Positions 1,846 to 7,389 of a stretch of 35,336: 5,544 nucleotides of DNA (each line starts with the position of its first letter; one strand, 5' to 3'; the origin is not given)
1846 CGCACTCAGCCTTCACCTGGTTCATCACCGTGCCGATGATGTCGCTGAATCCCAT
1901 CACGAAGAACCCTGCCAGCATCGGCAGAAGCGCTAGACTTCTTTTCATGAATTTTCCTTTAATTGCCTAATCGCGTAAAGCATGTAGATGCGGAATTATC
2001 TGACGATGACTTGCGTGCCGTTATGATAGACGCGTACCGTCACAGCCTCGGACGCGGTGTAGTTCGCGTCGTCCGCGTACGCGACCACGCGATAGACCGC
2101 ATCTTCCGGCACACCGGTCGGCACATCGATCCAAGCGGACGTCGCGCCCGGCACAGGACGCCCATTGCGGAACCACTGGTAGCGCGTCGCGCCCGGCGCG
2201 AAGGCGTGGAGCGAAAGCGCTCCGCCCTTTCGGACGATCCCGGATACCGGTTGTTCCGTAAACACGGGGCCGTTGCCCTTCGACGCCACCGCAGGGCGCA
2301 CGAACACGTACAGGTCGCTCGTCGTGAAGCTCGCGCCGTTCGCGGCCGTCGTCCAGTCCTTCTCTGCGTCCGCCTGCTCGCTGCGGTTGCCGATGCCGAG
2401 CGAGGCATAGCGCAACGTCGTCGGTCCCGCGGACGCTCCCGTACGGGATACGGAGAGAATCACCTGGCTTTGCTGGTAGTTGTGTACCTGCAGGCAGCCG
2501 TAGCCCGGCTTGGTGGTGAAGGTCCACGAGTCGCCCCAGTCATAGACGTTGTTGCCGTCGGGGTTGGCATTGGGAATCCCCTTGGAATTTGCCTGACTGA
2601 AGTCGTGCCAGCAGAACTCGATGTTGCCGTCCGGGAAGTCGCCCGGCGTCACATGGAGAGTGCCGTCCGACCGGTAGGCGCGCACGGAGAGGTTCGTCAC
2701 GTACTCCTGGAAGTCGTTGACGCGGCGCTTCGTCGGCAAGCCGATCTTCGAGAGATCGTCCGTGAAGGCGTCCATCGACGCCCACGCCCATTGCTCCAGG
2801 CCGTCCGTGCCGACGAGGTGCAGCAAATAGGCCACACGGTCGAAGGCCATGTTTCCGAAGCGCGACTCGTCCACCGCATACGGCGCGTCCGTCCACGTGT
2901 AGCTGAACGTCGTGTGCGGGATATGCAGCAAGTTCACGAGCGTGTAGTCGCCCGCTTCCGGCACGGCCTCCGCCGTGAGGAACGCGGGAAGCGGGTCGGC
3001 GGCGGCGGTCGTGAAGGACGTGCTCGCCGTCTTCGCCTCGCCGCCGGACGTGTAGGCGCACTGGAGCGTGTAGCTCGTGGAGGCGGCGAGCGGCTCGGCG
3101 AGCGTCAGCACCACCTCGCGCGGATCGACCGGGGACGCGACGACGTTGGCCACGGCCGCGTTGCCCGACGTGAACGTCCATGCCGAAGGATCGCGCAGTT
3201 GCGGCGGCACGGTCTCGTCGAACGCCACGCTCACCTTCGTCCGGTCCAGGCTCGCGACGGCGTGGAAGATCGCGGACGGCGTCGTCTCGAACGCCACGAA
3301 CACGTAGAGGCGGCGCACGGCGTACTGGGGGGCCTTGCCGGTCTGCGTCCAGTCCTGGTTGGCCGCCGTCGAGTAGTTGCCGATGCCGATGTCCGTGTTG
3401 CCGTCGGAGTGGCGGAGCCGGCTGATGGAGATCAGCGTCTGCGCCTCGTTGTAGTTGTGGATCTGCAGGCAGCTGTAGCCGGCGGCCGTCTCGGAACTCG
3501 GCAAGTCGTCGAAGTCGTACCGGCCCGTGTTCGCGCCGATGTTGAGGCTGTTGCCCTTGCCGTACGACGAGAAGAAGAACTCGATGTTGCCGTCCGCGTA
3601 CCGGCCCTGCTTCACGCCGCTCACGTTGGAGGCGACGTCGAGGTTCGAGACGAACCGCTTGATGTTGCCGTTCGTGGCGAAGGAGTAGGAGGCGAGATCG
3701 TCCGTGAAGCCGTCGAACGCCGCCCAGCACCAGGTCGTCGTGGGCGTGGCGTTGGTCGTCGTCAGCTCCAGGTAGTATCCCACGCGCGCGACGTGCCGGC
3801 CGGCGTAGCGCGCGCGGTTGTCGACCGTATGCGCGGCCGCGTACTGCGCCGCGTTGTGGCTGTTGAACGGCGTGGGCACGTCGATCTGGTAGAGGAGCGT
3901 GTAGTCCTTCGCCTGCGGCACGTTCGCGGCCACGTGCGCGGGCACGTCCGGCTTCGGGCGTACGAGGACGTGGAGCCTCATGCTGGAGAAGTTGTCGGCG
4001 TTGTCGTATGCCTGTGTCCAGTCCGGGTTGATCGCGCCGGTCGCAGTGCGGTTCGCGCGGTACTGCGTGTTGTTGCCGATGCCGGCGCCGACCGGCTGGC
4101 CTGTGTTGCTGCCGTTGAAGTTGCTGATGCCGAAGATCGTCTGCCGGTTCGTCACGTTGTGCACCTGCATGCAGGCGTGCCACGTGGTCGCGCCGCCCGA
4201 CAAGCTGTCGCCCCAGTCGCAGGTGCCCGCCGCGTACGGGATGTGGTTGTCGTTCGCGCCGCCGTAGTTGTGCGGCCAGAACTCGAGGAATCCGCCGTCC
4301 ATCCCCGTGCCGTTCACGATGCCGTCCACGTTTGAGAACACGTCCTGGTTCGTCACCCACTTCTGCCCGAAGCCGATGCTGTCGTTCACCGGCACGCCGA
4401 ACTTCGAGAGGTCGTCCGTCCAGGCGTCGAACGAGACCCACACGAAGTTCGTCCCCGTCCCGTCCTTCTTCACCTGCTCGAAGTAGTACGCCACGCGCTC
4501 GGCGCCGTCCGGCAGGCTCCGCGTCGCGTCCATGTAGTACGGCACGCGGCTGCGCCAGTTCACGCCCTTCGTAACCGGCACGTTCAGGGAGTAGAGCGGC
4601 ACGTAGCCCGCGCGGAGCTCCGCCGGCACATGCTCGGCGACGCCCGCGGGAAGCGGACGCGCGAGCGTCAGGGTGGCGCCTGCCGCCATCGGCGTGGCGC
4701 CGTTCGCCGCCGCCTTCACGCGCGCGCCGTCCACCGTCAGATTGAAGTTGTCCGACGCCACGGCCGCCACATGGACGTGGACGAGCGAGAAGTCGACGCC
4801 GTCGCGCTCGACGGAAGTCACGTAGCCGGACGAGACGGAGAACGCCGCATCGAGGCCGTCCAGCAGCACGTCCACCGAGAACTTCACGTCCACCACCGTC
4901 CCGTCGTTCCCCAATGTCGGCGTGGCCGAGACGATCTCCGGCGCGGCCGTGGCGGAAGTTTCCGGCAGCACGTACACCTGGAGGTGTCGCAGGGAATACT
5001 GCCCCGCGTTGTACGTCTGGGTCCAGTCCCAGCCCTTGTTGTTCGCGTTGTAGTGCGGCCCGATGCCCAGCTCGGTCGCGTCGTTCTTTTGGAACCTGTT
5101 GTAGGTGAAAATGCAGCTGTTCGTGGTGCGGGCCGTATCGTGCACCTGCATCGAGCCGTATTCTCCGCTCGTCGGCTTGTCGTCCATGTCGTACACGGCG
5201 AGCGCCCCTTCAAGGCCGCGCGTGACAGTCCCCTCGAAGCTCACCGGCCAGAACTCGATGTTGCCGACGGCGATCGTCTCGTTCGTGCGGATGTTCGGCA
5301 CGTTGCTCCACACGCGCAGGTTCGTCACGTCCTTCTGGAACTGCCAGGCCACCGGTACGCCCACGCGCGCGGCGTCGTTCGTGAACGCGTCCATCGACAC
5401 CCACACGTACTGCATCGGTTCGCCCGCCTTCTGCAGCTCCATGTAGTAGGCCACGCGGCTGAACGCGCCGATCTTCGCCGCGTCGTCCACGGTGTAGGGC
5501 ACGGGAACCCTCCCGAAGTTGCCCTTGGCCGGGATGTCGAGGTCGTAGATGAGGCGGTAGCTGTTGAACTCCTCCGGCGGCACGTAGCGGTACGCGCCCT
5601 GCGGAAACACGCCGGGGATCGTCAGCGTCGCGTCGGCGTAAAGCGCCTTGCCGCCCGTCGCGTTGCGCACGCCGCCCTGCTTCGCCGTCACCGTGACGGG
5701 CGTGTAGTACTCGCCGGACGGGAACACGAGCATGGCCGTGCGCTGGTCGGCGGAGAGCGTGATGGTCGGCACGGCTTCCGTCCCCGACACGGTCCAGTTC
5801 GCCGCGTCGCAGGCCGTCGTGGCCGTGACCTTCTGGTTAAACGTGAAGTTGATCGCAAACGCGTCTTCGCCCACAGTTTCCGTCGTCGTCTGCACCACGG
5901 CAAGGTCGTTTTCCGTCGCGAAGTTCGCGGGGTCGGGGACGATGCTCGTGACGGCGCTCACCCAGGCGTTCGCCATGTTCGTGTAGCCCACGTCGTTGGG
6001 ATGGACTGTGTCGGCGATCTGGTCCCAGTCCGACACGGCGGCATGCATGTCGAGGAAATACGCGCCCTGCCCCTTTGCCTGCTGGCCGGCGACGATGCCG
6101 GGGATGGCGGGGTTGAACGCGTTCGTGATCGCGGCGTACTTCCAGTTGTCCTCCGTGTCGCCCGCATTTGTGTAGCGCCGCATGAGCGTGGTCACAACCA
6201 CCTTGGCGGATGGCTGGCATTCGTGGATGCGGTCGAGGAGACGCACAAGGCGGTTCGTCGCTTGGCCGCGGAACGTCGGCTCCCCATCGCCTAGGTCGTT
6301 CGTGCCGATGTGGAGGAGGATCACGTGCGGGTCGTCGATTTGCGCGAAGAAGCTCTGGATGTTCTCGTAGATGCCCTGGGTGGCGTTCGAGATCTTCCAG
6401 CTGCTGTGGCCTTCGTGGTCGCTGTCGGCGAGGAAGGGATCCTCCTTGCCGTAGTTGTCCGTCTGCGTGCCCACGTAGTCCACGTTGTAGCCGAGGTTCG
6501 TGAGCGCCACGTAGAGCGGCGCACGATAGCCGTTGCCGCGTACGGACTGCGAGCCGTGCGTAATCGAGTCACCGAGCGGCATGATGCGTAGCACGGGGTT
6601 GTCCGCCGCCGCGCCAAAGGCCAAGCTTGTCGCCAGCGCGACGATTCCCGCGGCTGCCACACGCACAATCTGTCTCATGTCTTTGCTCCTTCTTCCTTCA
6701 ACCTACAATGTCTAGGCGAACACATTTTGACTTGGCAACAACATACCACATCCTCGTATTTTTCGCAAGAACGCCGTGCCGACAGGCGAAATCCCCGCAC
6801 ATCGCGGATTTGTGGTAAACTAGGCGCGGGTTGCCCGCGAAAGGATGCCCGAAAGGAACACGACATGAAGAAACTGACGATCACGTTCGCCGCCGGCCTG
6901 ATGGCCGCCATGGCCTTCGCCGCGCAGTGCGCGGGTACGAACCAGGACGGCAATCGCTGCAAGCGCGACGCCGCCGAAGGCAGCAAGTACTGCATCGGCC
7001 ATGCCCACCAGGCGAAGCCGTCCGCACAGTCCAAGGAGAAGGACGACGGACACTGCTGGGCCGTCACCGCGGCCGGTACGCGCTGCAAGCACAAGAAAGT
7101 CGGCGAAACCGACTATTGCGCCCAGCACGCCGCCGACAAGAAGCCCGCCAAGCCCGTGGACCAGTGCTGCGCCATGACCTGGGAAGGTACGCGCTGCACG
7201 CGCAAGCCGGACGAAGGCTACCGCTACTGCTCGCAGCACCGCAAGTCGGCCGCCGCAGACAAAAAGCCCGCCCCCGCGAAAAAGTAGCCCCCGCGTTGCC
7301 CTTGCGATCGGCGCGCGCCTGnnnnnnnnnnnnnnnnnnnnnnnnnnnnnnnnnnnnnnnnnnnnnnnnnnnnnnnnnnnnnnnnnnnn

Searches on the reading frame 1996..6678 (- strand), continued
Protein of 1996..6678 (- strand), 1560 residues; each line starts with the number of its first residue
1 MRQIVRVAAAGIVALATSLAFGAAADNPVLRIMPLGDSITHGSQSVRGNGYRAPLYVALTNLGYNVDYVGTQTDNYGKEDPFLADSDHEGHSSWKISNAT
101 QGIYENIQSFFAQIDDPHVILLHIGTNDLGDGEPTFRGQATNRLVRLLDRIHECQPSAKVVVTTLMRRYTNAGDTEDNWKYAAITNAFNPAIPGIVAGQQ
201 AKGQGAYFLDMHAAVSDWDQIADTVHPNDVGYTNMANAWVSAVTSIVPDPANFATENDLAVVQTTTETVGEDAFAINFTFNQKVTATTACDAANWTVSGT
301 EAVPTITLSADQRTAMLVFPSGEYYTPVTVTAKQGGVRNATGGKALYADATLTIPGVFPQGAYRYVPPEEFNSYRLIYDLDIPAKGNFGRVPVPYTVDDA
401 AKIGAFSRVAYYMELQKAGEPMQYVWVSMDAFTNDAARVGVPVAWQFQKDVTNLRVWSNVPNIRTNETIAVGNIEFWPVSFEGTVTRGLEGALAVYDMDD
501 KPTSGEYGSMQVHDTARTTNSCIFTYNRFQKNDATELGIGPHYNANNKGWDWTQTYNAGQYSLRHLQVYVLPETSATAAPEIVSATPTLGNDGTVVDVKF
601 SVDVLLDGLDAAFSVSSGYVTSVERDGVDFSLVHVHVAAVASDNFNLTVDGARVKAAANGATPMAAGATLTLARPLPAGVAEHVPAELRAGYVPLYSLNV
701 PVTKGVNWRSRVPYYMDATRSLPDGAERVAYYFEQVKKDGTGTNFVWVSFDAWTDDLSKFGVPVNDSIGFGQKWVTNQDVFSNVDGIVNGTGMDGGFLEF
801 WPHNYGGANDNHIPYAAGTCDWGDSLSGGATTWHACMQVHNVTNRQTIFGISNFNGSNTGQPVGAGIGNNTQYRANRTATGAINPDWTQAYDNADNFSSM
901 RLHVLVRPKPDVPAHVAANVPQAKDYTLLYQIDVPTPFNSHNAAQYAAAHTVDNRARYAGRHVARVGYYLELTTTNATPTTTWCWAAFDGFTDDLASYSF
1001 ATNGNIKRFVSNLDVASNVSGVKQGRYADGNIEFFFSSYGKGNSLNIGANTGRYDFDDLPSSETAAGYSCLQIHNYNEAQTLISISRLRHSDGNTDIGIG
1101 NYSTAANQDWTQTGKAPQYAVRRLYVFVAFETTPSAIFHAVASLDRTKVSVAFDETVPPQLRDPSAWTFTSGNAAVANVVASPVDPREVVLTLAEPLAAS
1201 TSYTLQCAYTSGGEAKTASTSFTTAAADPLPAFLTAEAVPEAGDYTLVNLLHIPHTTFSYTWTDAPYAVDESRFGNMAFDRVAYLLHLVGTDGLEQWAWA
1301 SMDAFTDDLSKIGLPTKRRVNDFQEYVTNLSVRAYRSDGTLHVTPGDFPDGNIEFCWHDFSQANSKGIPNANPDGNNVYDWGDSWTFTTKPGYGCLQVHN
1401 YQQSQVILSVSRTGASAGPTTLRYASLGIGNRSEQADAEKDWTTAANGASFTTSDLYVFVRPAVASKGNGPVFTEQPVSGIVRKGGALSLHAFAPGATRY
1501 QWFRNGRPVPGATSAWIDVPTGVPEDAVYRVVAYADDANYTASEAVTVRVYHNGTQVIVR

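Call 83: search_protein_families(library=pfam, proteins=[L102:9700-10827:+, L102:11248-11859:+], max_evalue=0.01)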
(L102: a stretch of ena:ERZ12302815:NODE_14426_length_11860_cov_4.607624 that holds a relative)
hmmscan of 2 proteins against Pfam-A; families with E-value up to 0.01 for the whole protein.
L102:9700-10827:+ (375 aa): 2 families
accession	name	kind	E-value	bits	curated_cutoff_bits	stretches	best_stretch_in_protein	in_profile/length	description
PF00149.33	Metallophos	-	5.8e-07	30.6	21.5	1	33-258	3-190/191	Calcineurin-like phosphoesterase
PF12850.12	Metallophos_2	-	0.00012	22.6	27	1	108-263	36-123/154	Calcineurin-like phosphoesterase superfamily domain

L102:11248-11859:+ (204 aa): 0 families

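Call 84: search_solved_structures(query=L102:9700-10827:+, max_evalue=1)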
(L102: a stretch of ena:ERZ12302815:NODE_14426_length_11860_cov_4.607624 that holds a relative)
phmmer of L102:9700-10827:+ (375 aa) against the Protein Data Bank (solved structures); distinct sequences matched with E-value up to 1: 1.
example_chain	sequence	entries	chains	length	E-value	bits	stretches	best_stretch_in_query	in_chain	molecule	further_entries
1u53_A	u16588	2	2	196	0.88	11.5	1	117-184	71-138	secreted protein ASP-2 | Ancylostoma secreted protein 2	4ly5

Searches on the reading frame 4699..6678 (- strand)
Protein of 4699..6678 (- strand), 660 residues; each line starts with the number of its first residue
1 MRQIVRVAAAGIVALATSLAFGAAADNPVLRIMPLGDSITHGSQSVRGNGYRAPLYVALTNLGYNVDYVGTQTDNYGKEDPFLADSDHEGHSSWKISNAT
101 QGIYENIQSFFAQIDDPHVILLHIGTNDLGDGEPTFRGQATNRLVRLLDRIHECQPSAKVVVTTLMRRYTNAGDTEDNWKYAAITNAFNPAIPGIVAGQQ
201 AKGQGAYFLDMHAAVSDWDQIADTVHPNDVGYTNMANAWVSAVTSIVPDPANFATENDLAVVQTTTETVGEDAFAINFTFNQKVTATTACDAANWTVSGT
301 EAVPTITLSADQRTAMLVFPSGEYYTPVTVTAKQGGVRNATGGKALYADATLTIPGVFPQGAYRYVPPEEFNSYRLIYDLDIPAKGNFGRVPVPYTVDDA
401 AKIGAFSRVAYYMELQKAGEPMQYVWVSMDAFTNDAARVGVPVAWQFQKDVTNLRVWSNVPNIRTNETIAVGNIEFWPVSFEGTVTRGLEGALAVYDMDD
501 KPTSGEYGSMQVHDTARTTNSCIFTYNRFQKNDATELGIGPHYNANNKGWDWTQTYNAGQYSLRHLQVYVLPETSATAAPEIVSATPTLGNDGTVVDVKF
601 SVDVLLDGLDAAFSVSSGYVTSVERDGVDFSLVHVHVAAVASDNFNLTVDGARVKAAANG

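Call 49: predict_structure(alignment_id=A1)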
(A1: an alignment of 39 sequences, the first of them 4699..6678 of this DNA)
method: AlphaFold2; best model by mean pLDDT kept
length: 660 residues; sequences in the alignment: 39
mean_pLDDT: 86.5   pTM: 0.72
mean pLDDT of the five models: 86.5, 83.3, 81.6, 80.9, 77.7
residues with pLDDT >= 90: 335; 70-90: 260; 50-70: 52; < 50: 13
segments of 3 or more residues with pLDDT < 50: 86-90, 656-660
pLDDT, mean of each block of 10 residues (from residue 1): 74 76 71 84 61 90 92 61 51 80 91 93 91 90 97 97 92 82 94 98 98 93 86 95 97 92 91 92 96 96 95 96 89 95 92 88 91 92 89 90 87 91 94 90 85 94 86 88 77 73 87 86 90 91 85 89 95 67 87 88 75 87 82 89 79 51
secondary structure, 60 per line:
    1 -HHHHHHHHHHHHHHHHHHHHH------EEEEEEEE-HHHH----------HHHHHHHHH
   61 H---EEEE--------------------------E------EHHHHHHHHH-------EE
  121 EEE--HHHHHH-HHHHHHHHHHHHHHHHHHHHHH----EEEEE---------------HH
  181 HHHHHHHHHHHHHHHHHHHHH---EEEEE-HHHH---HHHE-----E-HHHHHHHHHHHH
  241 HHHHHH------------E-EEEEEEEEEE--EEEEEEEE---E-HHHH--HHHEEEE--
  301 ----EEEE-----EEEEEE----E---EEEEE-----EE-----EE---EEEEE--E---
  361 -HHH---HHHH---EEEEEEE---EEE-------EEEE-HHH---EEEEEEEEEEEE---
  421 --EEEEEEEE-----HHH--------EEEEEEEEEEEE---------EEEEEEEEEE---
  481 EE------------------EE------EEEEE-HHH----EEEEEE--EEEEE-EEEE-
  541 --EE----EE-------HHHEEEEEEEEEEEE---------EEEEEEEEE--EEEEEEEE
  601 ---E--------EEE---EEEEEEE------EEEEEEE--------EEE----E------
elements in order: H2-22 E29-36 H38-41 H52-61 E65-68 H103-111 E119-123 H126-131 H133-154 E159-163 H179-201 E205-209 H211-214 H229-246 E261-270 E273-280 H286-289 E295-298 E305-308 E314-319 E328-332 E350-354 H368-371 E375-381 E385-387 E395-398 E406-417 E423-430 E447-458 E468-477 E509-513 E522-527 E530-534 E536-539 E561-572 E582-590 E593-600 E613-615 E619-625 E632-638 E647-649

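Call 55: fold_search(model_id=the predicted structure, library=pdb)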
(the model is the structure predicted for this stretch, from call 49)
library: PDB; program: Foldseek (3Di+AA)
matches with E <= 10: 872; with E <= 0.001: 52
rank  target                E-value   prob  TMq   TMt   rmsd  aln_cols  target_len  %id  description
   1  2vpt                  2.6e-10  1.00  0.27  0.82   3.6       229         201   29  Clostridium thermocellum family 3 carbohydrate esterase (released 2008-05-06)
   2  5b5l                  6.0e-08  1.00  0.26  0.74   4.1       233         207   24  Crystal structure of acetyl esterase mutant S10A with acetate ion (released 2017-05-31)
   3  5b5s                  6.8e-08  1.00  0.26  0.77   4.0       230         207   25  Crystal structure of a carbohydrate esterase family 3 from Talaromyces cellulolyticus (released 2016-11-16)
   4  7pzh_GGG              4.9e-06  1.00  0.23  0.67   4.5       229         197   16  Phocaeicola vulgatus sialic acid esterase at 2.06 Angstrom resolution (released 2022-05-25)
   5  4h08                  6.8e-06  1.00  0.23  0.67   4.0       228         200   16  Crystal structure of a putative hydrolase (BT3161) from Bacteroides thetaiotaomicron VPI-5482 at 1.80 A resolution (released 2012-10-17)
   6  7br2_B                8.5e-06  1.00  0.23  0.32  17.7       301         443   16  BT4096 a gut microbial diltiazem-metabolizing enzyme (released 2020-05-06)
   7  8zbc_B                1.0e-05  1.00  0.24  0.63   5.4       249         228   15  An acyltransferase with selective perhydrolytic activity (released 2025-04-30)
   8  3dt8                  1.1e-05  1.00  0.21  0.59   6.5       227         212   16  Crystal Structure of Bovin Brain Platelet Activating Factor Acetylhydrolase Covalently Inhibited by Sarin (released 2009-05-12)
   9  8zbc_A                1.1e-05  1.00  0.24  0.62   5.4       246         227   15  An acyltransferase with selective perhydrolytic activity (released 2025-04-30)
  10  3dt6                  1.2e-05  1.00  0.21  0.59   6.5       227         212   16  Crystal Structure of Bovin Brain Platelet Activating Factor Acetylhydrolase Covalently Inhibited by Paraoxon (released 2009-05-12)
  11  3dci_A                1.3e-05  1.00  0.22  0.63   7.2       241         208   15  The Structure of a putative arylesterase from Agrobacterium tumefaciens str. C58 (released 2008-09-30)
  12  8ik1_B                1.4e-05  1.00  0.25  0.71   3.8       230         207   19  EstL5 in complex of PMSF (released 2023-03-29)
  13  1fxw_A                1.4e-05  1.00  0.22  0.60   5.1       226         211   17  CRYSTAL STRUCTURE OF THE RECOMBINANT ALPHA1/ALPHA2 CATALYTIC HETERODIMER OF BOVINE BRAIN PLATELET-ACTIVATING FACTOR AC (released 2001-12-12)
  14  7br2_A                1.7e-05  1.00  0.23  0.32  18.4       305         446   15  BT4096 a gut microbial diltiazem-metabolizing enzyme (released 2020-05-06)
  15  1bwq                  1.7e-05  1.00  0.21  0.55   6.7       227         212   18  PROBING THE SUBSTRATE SPECIFICITY OF THE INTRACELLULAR BRAIN PLATELET-ACTIVATING FACTOR ACETYLHYDROLASE (released 1999-05-18)
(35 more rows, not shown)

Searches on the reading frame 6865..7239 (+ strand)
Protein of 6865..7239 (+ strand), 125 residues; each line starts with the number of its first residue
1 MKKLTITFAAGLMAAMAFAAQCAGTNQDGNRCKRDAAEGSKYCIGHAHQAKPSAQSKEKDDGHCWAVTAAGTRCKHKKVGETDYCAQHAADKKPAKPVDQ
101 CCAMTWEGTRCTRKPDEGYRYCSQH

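Call 8: search_protein_families(library=pfam, proteins=[window:6865-7239:+], max_evalue=0.001)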
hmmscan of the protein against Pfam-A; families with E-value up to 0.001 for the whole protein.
window:6865-7239:+ (125 aa): 3 families
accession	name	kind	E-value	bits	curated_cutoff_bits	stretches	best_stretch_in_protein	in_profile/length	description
PF19067.5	DUF5763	-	3e-09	36.7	26.3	1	20-55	2-36/39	Family of unknown function (DUF5763)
PF13891.11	zf-C3Hc3H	-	7.5e-07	29.8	27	0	71-125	4-61/62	Potential DNA-binding domain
PF08879.15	WRC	-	1.1e-06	28.7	28.6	1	31-57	15-41/43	WRC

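Call 9: search_protein_families(library=ncbifam, proteins=[window:6865-7239:+], max_evalue=0.001)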
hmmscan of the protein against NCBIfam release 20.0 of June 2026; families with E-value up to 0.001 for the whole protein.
window:6865-7239:+ (125 aa): 1 family
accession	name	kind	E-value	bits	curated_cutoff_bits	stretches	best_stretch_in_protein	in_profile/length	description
NF045806.1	GvpO_arch_Nterm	equivalog_domain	3.3e-11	42.6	52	2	63-91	2-29/35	gas vesicle protein GvpO, halophile-type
